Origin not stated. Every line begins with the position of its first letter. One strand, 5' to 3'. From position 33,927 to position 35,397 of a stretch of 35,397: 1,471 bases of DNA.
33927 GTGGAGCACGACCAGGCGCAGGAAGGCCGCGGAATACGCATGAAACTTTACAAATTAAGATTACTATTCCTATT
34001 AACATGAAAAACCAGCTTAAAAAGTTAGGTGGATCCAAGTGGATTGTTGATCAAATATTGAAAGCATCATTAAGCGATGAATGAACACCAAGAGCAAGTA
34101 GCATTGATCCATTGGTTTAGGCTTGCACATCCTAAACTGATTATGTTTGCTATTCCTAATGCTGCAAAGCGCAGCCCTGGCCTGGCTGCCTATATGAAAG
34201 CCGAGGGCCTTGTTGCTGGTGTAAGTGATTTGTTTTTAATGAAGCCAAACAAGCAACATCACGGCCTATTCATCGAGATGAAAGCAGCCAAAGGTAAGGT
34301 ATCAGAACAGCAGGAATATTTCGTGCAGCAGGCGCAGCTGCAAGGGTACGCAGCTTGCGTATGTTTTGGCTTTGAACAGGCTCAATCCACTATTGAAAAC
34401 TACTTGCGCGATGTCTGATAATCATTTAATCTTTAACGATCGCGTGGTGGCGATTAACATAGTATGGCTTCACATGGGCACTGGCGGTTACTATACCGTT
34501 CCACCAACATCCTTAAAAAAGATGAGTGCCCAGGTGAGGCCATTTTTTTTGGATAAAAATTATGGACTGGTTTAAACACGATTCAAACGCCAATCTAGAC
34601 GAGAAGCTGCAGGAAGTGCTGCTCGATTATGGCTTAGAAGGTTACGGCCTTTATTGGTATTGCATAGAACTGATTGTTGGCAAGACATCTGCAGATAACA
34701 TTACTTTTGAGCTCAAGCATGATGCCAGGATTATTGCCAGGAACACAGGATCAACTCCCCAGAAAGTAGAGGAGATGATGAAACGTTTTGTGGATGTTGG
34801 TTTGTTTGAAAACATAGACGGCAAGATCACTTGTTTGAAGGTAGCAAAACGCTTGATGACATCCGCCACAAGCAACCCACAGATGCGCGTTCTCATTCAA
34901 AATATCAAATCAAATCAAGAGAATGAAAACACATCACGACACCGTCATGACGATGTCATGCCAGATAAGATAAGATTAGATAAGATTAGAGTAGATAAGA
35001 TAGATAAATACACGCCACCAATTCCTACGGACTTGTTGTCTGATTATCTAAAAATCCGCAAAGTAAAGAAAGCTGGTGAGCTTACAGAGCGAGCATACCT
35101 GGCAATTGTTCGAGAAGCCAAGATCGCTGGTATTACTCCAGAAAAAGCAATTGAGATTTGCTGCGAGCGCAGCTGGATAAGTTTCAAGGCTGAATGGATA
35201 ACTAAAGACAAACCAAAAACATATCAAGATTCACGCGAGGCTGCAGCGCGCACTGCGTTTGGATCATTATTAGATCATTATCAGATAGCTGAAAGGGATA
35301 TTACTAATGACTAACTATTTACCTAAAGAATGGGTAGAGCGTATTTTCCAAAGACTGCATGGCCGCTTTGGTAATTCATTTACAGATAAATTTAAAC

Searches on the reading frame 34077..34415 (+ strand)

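Call 14: search_protein_families(library=phrogs, proteins=[window:34077-34415:+], max_evalue=0.001)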
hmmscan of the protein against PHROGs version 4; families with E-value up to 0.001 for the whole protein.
window:34077-34415:+ (113 aa): 4 families
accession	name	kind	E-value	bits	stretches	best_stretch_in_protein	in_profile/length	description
phrog_824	-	unknown function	1e-42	147.9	1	2-111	65-176/265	-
phrog_2363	-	unknown function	8.5e-15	55.9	1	3-110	61-171/192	-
phrog_5702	-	DNA, RNA and nucleotide metabolism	5.6e-14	52.9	1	44-110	2-67/70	Holliday junction resolvase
phrog_93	-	DNA, RNA and nucleotide metabolism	2.8e-06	27.3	1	47-110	381-442/613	endonuclease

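Call 67: search_protein_families(library=pfam, proteins=[window:34077-34415:+], max_evalue=0.01)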
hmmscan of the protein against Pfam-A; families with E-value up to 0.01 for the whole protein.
window:34077-34415:+ (113 aa): 1 family
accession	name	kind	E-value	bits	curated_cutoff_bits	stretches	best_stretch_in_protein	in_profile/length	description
PF08774.17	VRR_NUC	-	6.4e-10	39.6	23.8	1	3-97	3-113/116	VRR-NUC domain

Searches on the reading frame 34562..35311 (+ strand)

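Call 14: search_protein_families(library=phrogs, proteins=[window:34562-35311:+], max_evalue=0.001)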
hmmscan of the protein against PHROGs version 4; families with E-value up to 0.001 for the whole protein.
window:34562-35311:+ (250 aa): 7 families
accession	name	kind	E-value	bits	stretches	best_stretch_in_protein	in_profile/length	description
phrog_20981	-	unknown function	2.5e-54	185.9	1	1-148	1-153/293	-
phrog_24189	-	unknown function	2e-12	48.5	1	1-97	16-120/151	-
phrog_678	-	DNA, RNA and nucleotide metabolism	4.9e-10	40.5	1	154-225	223-296/346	replication initiation O-like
phrog_6451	-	DNA, RNA and nucleotide metabolism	2.5e-09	38.3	1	154-224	180-249/272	primosomal protein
phrog_12556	-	DNA, RNA and nucleotide metabolism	2.8e-09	37.9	1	118-226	212-315/347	replication initiation protein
phrog_2562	-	DNA, RNA and nucleotide metabolism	1.5e-07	32.4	1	2-84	10-90/290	replication initiation protein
phrog_24603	-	unknown function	0.00052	21.2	0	15-112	4-102/111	-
